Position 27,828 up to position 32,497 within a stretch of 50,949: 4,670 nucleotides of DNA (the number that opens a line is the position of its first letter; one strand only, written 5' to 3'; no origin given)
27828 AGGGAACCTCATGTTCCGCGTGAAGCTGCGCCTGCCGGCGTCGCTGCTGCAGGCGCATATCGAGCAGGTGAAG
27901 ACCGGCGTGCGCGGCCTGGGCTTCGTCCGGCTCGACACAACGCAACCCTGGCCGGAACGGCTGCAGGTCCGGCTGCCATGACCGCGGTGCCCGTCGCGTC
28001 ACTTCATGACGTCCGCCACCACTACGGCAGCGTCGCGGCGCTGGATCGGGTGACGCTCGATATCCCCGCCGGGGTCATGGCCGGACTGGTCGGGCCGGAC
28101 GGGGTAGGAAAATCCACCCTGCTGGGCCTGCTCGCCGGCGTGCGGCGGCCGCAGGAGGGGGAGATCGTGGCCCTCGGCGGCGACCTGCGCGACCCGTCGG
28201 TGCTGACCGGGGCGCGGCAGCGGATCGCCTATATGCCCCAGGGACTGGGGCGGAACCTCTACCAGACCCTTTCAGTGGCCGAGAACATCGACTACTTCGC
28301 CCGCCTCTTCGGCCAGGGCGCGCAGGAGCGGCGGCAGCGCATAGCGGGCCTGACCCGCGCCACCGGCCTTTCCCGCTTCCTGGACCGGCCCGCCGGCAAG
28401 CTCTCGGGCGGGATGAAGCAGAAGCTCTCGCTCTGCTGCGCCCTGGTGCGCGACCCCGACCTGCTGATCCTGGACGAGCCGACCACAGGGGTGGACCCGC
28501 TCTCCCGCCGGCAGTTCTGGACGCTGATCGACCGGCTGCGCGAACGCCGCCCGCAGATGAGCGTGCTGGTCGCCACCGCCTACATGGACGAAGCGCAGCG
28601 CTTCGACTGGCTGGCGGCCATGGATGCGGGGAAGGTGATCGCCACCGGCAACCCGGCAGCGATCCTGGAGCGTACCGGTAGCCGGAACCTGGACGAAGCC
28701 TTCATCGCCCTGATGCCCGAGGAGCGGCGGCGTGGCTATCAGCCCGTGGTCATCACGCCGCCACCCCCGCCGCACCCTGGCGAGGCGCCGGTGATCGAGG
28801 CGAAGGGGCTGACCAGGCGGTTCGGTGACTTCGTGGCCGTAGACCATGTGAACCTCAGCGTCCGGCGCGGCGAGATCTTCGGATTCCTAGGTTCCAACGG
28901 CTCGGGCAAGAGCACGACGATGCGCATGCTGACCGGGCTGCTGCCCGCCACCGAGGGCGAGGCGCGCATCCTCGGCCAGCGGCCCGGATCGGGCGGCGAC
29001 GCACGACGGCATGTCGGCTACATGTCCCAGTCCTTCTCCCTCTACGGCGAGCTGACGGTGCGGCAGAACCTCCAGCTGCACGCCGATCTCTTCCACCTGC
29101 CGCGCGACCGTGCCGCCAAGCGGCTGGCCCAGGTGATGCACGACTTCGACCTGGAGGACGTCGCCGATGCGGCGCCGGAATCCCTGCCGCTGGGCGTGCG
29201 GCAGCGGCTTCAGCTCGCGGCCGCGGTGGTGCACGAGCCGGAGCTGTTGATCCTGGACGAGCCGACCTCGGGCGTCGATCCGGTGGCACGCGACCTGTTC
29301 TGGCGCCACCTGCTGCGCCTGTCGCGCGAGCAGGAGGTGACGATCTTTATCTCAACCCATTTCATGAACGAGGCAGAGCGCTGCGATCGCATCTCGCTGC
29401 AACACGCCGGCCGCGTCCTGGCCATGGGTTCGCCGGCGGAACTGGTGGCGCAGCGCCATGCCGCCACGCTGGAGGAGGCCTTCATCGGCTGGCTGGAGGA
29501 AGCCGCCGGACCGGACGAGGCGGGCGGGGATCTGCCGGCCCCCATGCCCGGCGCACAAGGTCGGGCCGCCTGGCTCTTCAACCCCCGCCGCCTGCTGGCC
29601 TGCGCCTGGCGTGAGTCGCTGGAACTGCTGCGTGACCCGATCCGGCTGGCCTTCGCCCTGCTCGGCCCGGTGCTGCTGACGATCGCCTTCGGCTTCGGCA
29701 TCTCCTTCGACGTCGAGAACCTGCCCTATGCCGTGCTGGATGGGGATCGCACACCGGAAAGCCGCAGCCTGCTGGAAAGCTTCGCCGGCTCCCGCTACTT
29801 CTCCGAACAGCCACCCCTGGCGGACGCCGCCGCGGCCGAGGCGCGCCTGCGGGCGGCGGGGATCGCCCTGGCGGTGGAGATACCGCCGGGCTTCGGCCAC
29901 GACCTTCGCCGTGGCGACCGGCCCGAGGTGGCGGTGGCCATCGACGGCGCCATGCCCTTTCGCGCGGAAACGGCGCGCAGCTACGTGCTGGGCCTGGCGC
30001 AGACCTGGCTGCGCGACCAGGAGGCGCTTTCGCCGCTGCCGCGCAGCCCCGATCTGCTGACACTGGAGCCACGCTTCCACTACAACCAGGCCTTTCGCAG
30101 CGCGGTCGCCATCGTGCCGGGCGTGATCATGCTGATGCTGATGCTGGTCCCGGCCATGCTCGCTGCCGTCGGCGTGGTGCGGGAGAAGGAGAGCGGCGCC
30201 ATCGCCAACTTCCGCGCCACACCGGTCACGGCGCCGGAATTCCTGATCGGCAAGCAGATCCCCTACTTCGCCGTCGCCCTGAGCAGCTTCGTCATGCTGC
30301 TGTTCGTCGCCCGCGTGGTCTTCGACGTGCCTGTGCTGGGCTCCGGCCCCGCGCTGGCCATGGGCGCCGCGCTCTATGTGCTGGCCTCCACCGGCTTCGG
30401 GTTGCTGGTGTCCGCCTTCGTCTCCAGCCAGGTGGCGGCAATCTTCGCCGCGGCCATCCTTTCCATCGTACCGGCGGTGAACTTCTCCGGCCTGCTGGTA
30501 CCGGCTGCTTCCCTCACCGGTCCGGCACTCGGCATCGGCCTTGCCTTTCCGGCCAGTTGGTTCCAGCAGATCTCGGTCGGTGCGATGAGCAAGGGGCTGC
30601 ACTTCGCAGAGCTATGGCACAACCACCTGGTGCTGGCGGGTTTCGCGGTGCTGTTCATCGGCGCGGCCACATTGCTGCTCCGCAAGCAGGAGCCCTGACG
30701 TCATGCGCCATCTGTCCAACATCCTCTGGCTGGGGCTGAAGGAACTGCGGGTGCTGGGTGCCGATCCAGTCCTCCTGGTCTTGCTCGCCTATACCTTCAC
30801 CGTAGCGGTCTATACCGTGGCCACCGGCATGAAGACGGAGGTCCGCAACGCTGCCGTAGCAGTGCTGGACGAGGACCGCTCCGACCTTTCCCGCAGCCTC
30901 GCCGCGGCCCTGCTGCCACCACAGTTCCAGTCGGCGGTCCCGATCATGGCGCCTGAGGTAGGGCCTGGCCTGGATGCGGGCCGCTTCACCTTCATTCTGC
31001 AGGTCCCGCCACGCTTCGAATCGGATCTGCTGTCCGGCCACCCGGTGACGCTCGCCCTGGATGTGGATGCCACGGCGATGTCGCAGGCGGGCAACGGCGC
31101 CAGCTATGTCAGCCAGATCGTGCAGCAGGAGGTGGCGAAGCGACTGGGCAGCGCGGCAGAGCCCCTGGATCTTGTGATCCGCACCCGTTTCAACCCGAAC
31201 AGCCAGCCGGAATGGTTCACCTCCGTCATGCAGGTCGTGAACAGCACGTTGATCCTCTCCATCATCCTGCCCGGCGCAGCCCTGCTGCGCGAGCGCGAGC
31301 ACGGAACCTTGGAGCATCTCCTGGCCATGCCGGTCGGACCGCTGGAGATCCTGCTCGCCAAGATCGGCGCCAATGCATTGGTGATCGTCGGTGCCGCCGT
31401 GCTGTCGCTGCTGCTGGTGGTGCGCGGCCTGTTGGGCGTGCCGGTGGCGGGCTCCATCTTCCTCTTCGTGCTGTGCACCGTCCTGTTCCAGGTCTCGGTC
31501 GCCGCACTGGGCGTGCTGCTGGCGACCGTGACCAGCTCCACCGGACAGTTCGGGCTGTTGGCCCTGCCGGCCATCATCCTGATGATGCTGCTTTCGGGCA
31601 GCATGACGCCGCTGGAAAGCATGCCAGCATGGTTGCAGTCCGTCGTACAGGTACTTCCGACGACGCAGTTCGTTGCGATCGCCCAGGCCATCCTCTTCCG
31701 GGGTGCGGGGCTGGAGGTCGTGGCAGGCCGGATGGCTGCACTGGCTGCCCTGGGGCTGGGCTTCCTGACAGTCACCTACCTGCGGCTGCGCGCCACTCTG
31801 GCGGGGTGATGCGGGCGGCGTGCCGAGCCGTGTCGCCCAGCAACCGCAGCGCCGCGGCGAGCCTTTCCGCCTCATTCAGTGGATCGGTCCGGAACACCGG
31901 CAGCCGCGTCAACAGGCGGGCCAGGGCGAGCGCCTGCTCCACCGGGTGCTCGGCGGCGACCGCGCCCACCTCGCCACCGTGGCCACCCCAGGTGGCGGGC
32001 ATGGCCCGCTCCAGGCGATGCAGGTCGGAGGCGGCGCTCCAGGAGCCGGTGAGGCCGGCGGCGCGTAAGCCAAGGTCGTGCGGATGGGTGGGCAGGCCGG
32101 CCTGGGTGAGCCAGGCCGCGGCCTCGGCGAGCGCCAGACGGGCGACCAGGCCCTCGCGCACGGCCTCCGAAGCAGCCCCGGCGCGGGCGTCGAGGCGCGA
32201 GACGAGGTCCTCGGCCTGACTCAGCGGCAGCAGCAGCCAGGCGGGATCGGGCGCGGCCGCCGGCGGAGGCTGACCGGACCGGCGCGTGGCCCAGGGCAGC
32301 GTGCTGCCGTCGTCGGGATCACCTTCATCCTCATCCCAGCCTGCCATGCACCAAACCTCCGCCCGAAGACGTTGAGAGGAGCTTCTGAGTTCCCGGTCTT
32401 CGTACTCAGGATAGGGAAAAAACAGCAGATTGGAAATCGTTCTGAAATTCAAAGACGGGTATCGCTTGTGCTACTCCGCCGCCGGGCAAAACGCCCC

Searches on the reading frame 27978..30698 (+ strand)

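Call 9: search_protein_families(library=pfam, proteins=[window:27978-30698:+], max_evalue=0.01)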
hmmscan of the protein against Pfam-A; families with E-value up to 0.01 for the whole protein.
window:27978-30698:+ (906 aa): 11 families
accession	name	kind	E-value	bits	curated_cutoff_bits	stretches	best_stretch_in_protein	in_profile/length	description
PF00005.33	ABC_tran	-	1.4e-61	207.5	25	2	22-170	1-137/137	ABC transporter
PF12698.13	ABC2_membrane_3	-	1e-40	140.3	31.6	1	559-898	6-346/347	ABC-2 family transporter protein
PF13304.12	AAA_21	-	9.5e-18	65.7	27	2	365-461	207-298/304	AAA domain, putative AbiEii toxin, Type IV TA system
PF01061.29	ABC2_membrane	-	2.4e-13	50.6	26.9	1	713-865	51-205/211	ABC-2 type transporter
PF13555.12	AAA_29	-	2e-05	24.7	27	0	294-315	18-39/61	P-loop containing region of AAA domain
PF12730.13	ABC2_membrane_4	-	0.00022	21.7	27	1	713-829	52-168/179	ABC-2 family transporter protein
PF13558.12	SbcC_Walker_B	-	0.00069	20.3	27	0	130-183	21-87/90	SbcC/RAD50-like, Walker B motif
PF13401.12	AAA_22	-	0.00072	20.3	27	0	305-430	12-94/130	AAA domain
PF03193.22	RsgA_GTPase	-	0.0043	17.3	30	0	34-58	108-132/174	RsgA GTPase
PF13604.12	AAA_30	-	0.0055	16.9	27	0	34-66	20-52/191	AAA domain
PF13191.12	AAA_16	-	0.0069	17.3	32.6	0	37-62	29-52/167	AAA ATPase domain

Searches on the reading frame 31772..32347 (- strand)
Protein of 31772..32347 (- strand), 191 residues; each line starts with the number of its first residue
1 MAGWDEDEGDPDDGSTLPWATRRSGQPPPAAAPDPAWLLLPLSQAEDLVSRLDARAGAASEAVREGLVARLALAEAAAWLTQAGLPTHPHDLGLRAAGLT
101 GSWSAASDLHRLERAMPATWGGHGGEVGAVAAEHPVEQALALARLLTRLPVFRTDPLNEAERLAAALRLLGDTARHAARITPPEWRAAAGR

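Call 9: search_protein_families(library=pfam, proteins=[window:31772-32347:-], max_evalue=0.01)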
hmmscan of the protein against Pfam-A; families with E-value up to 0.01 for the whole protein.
window:31772-32347:- (191 aa): 0 families

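Call 23: search_protein_families(library=ncbifam, proteins=[window:31772-32347:-], max_evalue=0.01)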
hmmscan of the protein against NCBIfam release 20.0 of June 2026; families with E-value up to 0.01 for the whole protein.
window:31772-32347:- (191 aa): 1 family
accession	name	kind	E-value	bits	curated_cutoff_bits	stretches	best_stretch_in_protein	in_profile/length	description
NF040876.1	RHE_PE00001_fam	equivalog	3.3e-05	23.3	250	1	37-98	11-70/371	RHE_PE00001 family protein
